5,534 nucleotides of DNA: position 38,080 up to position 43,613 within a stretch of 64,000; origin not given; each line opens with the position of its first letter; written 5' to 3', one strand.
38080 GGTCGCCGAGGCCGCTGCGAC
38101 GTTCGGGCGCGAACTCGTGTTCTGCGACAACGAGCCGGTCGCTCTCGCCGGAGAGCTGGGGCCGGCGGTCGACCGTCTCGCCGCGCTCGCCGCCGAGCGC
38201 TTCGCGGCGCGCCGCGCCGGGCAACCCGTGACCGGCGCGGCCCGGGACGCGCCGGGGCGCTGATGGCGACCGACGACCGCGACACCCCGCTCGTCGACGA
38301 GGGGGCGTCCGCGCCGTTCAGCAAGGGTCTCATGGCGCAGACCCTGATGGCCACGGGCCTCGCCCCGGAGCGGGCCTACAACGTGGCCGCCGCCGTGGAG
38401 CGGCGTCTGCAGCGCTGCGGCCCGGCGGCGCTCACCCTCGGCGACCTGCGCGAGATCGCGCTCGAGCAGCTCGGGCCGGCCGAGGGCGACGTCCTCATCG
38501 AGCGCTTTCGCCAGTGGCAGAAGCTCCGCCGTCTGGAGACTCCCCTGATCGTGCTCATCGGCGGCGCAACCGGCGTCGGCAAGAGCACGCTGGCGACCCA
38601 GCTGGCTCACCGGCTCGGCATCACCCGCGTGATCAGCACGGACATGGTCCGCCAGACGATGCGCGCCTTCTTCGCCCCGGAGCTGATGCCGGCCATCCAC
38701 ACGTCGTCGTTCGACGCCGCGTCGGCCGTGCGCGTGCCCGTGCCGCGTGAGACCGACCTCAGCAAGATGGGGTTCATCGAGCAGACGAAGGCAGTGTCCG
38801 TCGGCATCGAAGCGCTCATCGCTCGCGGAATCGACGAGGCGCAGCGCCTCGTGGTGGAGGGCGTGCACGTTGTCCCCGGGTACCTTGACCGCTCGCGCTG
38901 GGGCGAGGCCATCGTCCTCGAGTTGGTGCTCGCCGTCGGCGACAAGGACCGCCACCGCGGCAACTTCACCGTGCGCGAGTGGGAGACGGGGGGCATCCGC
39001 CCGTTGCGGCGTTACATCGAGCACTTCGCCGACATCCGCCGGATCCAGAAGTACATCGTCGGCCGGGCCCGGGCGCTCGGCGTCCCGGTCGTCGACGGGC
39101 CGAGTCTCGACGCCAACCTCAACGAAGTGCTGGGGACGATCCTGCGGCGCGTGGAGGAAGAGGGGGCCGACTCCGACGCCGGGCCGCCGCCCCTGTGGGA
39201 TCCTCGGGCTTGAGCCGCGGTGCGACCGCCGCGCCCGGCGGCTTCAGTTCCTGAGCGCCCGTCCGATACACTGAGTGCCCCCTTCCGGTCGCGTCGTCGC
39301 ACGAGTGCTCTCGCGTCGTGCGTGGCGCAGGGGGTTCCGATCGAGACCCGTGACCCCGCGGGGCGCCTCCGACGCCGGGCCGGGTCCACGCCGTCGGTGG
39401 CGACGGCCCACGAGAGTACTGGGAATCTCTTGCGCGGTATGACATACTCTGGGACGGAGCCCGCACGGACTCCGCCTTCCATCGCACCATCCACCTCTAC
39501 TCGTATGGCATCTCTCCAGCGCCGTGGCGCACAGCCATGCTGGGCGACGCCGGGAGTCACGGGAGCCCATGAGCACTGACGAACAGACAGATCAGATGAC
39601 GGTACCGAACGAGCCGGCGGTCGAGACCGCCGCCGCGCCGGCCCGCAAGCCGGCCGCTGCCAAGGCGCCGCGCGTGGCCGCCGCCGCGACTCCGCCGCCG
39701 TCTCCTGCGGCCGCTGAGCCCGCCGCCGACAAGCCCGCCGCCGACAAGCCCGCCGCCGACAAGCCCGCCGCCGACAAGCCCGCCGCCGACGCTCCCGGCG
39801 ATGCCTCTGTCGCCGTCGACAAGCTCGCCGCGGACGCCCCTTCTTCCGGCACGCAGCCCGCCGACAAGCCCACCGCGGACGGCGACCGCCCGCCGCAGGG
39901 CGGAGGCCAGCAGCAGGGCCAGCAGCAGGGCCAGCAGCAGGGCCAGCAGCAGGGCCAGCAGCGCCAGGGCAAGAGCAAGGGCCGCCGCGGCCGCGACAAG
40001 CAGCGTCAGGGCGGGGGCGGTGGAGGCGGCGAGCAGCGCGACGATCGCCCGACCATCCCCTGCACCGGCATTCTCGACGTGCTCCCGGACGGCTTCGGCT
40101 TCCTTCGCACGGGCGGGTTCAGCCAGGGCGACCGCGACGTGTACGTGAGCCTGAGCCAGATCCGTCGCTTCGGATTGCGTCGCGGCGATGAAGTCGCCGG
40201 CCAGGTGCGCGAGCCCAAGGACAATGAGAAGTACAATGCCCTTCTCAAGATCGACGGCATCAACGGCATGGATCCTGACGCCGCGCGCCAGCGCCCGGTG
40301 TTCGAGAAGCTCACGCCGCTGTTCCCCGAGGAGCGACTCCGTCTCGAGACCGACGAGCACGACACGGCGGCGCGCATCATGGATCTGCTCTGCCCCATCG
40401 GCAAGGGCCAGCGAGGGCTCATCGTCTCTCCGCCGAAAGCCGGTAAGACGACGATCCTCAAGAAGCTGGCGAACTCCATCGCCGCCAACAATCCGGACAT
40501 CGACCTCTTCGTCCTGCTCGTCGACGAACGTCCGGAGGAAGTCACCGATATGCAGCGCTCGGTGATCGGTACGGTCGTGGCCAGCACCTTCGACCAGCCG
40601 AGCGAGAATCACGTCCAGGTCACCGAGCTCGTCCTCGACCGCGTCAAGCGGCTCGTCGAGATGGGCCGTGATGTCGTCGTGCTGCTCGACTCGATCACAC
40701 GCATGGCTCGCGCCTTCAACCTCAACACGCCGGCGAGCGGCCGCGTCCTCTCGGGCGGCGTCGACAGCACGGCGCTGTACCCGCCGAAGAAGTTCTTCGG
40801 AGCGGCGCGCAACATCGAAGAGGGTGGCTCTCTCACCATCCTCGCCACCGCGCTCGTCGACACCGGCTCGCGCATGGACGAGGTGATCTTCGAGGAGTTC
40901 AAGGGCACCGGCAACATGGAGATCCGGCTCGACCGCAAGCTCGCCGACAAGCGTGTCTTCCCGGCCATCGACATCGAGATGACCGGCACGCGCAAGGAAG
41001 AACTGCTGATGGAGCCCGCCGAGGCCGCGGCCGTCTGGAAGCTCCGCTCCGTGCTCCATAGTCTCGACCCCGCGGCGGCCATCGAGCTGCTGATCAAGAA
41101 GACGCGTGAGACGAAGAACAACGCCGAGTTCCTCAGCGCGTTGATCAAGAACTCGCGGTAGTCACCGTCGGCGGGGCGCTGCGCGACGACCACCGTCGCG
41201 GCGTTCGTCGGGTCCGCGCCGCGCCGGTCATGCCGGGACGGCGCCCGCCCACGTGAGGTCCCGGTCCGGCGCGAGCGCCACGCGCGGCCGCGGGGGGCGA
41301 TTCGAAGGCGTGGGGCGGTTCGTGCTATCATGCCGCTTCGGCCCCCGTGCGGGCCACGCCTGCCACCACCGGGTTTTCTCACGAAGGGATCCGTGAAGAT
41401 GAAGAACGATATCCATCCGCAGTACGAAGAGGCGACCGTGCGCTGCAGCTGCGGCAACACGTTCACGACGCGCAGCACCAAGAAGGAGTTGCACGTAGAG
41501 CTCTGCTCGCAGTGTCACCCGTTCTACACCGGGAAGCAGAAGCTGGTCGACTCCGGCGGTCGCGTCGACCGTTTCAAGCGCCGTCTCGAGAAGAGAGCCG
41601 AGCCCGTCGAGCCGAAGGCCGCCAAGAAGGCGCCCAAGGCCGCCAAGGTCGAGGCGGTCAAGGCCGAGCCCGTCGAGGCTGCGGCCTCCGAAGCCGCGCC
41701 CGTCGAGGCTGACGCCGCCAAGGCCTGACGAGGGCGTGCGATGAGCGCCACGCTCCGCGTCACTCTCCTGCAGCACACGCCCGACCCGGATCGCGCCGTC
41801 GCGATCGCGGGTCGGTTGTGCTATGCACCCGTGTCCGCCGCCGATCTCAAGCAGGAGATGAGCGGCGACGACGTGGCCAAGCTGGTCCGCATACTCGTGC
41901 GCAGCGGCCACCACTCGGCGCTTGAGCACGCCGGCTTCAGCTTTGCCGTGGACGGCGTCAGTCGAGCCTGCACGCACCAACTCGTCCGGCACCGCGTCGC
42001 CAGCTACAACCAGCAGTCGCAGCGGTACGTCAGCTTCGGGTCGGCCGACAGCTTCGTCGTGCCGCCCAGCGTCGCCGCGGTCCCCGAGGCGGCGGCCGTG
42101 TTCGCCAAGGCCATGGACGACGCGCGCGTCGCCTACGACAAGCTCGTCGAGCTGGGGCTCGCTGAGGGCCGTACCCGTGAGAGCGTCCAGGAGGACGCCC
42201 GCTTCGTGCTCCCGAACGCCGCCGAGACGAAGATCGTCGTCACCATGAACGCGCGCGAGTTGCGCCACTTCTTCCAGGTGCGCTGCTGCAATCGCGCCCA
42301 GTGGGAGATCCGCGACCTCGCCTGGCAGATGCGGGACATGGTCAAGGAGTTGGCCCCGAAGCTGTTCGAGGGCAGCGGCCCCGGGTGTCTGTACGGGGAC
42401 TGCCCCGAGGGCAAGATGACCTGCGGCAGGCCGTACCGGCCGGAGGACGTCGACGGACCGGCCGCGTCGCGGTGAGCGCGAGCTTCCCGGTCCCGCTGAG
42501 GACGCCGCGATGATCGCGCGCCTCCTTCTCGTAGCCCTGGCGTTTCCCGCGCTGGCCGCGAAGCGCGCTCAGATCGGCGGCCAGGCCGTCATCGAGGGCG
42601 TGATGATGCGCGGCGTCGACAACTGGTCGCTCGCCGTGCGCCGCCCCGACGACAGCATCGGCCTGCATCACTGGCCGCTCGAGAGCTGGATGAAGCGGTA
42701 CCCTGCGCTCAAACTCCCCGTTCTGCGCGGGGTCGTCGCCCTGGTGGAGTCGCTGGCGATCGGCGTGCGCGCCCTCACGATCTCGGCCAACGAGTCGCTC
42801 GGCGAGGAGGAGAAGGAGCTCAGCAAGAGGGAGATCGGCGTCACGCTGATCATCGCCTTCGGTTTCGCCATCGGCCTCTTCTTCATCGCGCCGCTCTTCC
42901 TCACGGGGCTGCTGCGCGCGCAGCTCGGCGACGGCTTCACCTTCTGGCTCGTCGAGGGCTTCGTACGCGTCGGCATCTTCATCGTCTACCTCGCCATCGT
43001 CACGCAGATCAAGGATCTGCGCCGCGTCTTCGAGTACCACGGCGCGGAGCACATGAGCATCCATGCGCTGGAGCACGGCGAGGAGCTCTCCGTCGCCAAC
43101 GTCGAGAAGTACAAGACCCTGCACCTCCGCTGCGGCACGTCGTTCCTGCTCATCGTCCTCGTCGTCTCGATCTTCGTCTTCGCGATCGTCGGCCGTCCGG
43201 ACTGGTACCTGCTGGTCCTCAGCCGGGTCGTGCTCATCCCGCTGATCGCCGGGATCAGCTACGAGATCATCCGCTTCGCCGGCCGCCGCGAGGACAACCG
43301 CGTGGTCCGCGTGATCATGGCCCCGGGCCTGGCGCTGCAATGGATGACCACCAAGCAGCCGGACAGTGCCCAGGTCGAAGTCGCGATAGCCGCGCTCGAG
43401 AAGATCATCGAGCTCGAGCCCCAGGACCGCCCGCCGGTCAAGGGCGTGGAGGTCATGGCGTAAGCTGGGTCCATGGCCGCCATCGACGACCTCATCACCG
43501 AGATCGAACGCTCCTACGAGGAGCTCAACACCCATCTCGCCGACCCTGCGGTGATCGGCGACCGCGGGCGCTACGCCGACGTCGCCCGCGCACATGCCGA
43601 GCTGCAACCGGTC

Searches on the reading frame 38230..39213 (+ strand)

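Call 26: search_protein_families(library=pfam, proteins=[window:38230-39213:+], max_evalue=0.00001)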
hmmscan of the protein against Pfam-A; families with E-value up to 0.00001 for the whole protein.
window:38230-39213:+ (327 aa): 2 families
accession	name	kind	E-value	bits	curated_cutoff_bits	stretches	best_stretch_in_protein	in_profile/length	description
PF13238.12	AAA_18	-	9.4e-06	26.5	29.4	0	108-231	1-98/128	AAA domain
PF13671.12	AAA_33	-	9.6e-06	26.4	27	0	108-146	2-39/143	AAA domain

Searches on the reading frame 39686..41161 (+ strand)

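Call 26: search_protein_families(library=pfam, proteins=[window:39686-41161:+], max_evalue=0.00001)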
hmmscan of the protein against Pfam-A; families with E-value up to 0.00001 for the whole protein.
window:39686-41161:+ (491 aa): 2 families
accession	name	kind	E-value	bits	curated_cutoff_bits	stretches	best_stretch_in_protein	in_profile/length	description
PF07497.18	Rho_RNA_bind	-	1.5e-31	108.4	27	1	127-198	2-73/73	Rho termination factor, RNA-binding domain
PF00006.31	ATP-synt_ab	-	8.4e-22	78.3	29.5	1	230-431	3-209/213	ATP synthase alpha/beta family, nucleotide-binding domain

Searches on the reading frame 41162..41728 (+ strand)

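Call 28: search_protein_families(library=pfam, proteins=[window:41162-41728:+], max_evalue=0.00001)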
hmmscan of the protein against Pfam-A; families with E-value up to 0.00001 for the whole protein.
window:41162-41728:+ (188 aa): 1 family
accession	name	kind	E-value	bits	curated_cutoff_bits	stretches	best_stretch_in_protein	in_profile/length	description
PF01197.23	Ribosomal_L31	-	5.3e-33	113.5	27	1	80-142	1-64/65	Ribosomal protein L31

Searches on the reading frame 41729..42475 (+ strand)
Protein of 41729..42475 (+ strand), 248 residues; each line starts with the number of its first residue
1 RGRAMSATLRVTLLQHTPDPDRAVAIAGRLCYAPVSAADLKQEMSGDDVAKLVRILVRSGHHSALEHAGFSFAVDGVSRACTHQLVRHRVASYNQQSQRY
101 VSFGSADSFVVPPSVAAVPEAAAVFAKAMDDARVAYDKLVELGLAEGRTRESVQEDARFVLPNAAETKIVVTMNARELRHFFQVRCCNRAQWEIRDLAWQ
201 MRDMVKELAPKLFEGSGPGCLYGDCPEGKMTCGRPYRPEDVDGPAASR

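Call 28: search_protein_families(library=pfam, proteins=[window:41729-42475:+], max_evalue=0.00001)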
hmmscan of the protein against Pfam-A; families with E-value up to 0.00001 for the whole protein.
window:41729-42475:+ (248 aa): 1 family
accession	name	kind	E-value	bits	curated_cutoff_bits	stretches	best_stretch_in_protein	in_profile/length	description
PF02511.20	Thy1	-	1.3e-72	244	24.8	1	12-210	1-190/191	Thymidylate synthase complementing protein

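Call 33: find_encoding_contigs(protein=window:41741-42475:+, flank=3000, max_places=4)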
Protein window:41741-42475:+ (244 aa): no gene with exactly this product is on record in the collection.

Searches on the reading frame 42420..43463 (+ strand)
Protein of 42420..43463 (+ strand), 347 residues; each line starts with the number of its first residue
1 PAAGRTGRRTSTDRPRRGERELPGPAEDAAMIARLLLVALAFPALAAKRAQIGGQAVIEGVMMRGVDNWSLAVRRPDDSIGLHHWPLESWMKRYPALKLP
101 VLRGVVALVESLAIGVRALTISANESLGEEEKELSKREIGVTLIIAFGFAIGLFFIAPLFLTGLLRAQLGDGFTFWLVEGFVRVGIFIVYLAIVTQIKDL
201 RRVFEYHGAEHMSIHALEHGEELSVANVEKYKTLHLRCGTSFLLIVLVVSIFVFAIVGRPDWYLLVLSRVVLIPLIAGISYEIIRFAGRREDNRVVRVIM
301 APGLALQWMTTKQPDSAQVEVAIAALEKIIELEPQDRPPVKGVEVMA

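Call 27: search_protein_families(library=pfam, proteins=[window:42420-43463:+], max_evalue=0.00001)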
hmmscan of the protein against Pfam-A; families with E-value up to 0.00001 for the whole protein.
window:42420-43463:+ (347 aa): 1 family
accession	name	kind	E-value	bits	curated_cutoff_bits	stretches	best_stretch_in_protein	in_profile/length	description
PF07136.16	DUF1385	-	3.4e-85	285.4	22.1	1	99-331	1-226/227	Protein of unknown function (DUF1385)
